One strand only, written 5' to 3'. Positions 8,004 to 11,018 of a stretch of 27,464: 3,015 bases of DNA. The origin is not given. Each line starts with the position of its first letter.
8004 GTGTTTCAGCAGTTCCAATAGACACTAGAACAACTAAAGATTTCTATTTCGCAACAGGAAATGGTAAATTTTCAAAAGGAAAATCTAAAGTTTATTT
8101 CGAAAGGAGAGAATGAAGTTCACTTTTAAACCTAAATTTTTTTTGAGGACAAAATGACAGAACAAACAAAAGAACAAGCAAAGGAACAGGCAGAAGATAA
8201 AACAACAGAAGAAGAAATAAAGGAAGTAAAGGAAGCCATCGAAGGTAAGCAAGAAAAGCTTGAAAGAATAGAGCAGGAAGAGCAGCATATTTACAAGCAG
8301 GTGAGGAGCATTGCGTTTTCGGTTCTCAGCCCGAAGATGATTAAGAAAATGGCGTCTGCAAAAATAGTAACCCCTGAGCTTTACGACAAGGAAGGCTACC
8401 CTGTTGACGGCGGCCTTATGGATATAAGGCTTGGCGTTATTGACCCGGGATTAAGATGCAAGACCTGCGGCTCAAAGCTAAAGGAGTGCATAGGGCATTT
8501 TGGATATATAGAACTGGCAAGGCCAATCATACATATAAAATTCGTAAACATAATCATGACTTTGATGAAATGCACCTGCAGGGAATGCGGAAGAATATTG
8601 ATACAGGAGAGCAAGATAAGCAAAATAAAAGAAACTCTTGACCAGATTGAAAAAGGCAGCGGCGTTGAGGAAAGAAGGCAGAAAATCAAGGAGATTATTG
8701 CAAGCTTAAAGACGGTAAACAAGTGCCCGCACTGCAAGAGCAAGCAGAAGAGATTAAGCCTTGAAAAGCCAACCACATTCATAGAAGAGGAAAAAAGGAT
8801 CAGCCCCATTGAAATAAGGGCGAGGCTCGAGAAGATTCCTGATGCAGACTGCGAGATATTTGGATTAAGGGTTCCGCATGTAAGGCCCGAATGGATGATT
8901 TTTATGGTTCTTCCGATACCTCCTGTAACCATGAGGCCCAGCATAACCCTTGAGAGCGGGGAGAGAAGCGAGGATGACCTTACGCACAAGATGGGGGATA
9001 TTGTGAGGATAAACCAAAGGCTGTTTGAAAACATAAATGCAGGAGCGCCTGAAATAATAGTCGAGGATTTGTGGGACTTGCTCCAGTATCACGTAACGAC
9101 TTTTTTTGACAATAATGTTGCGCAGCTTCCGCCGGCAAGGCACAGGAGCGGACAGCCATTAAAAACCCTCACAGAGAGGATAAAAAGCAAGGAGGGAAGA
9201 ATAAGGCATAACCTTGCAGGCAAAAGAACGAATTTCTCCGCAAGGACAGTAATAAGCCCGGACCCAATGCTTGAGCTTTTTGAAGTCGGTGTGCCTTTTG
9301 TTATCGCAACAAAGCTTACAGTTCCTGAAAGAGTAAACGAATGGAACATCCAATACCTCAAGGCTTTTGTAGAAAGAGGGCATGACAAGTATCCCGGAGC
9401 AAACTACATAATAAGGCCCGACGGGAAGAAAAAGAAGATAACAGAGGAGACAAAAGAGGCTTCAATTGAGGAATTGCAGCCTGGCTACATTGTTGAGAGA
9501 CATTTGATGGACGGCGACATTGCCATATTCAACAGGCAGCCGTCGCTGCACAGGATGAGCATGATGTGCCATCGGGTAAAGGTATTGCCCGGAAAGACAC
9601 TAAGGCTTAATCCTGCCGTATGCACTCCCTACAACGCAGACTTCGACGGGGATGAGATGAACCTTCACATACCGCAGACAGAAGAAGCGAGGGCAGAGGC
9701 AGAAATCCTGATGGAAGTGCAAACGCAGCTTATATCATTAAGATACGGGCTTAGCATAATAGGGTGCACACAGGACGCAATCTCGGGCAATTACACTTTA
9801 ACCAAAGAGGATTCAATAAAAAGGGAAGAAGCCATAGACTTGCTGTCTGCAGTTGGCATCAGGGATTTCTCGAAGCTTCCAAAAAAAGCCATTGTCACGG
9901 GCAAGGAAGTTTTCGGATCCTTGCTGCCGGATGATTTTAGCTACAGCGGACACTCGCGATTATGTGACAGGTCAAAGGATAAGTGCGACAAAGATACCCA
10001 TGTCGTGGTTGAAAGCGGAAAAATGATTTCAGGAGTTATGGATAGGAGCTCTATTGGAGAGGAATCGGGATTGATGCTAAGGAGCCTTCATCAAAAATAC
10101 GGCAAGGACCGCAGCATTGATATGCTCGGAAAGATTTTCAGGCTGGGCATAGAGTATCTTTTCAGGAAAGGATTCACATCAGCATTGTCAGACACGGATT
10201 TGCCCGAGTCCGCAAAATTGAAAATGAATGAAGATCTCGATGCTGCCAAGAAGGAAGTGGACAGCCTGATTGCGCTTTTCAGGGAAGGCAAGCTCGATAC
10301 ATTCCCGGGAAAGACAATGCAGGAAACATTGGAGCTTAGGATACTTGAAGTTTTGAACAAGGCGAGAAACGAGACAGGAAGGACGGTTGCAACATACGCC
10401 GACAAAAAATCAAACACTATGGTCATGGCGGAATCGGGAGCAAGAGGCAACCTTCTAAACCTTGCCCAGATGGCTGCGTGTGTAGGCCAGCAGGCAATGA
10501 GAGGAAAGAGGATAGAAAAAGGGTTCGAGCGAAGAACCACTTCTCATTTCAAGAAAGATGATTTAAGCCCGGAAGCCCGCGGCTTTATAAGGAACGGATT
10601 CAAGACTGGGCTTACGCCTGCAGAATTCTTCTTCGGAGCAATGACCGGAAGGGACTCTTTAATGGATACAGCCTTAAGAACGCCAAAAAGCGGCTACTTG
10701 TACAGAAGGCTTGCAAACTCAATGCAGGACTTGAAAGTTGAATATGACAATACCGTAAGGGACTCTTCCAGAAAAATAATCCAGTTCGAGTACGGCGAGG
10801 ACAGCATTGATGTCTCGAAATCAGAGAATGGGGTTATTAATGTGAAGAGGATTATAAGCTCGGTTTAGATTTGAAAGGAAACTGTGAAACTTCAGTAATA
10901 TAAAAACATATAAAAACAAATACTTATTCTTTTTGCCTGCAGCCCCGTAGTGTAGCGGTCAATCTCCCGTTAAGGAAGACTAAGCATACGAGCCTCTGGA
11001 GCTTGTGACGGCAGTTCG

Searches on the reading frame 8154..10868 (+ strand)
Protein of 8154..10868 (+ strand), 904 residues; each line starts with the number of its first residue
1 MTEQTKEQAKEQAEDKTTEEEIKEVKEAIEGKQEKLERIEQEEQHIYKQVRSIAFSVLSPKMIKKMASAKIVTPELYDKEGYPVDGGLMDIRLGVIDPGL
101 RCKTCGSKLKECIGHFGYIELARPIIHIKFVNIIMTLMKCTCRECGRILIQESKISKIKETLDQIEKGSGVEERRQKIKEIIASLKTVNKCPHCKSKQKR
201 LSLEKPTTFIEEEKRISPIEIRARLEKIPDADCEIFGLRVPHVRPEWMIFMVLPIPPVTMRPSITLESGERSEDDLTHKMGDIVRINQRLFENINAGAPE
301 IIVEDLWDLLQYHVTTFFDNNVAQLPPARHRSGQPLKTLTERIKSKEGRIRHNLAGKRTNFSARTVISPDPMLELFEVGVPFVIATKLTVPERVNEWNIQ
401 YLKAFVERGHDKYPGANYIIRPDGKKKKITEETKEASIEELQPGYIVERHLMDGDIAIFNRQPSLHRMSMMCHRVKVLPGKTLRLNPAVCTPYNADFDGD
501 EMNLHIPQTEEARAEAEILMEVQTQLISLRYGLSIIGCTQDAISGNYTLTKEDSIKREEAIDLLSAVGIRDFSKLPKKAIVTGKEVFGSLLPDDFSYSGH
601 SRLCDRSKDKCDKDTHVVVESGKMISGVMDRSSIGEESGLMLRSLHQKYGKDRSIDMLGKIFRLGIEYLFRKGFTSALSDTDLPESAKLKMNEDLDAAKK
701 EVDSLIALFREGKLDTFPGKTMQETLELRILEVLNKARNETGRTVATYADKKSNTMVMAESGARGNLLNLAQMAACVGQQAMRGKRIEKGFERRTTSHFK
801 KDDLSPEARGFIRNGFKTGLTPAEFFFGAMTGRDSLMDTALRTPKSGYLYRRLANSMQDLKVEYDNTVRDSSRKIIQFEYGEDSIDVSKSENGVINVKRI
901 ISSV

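Call 10: search_protein_families(library=pfam, proteins=[window:8154-10868:+])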
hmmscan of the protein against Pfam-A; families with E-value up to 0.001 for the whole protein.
window:8154-10868:+ (904 aa): 5 families
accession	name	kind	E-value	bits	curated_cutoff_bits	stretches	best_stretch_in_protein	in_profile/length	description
PF04997.17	RNA_pol_Rpb1_1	-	1.5e-89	300.9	39.7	1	48-354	2-312/312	RNA polymerase Rpb1, domain 1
PF00623.25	RNA_pol_Rpb1_2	-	3.2e-72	242.6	25.3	1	356-522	1-166/166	RNA polymerase Rpb1, domain 2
PF05000.22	RNA_pol_Rpb1_4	-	2e-30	105.3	24.8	1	710-812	6-107/107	RNA polymerase Rpb1, domain 4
PF04983.23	RNA_pol_Rpb1_3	-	1.3e-25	90.6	28.9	1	525-681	1-162/162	RNA polymerase Rpb1, domain 3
PF04998.22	RNA_pol_Rpb1_5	-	5.1e-22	79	28.5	1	819-884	1-66/267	RNA polymerase Rpb1, domain 5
